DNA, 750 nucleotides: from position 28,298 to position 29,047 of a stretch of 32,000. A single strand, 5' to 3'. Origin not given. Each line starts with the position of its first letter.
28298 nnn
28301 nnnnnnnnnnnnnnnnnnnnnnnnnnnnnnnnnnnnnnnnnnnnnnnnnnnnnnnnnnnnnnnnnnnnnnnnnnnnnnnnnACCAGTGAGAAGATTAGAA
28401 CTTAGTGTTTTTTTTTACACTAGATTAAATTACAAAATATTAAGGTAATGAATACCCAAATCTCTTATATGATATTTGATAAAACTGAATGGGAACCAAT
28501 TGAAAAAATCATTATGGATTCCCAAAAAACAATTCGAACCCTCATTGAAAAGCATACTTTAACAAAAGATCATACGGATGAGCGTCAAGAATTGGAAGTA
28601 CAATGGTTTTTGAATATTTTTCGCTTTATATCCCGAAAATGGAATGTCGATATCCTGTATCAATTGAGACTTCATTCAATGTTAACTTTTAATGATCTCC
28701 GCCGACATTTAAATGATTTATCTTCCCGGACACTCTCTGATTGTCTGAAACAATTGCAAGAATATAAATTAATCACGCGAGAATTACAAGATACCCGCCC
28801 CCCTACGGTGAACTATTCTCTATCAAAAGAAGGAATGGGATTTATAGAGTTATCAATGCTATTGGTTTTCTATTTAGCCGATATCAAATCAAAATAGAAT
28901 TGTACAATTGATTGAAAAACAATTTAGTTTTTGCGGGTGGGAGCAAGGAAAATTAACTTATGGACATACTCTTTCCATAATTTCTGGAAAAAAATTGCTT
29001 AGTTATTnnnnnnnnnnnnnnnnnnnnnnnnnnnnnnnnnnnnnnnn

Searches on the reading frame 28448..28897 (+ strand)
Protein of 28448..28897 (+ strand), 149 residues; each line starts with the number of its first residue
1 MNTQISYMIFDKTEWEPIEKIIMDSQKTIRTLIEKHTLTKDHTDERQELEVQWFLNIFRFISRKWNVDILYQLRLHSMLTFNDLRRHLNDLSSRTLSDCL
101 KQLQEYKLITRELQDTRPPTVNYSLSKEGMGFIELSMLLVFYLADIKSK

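Call 5: search_protein_families(library=pfam, proteins=[window:28448-28897:+], max_evalue=0.001)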
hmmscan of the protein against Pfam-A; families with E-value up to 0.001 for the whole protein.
window:28448-28897:+ (149 aa): 1 family
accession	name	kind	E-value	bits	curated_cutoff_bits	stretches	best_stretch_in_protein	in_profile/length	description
PF01638.23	HxlR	-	2.6e-13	50.1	20.8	1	61-131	2-71/91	HxlR-like helix-turn-helix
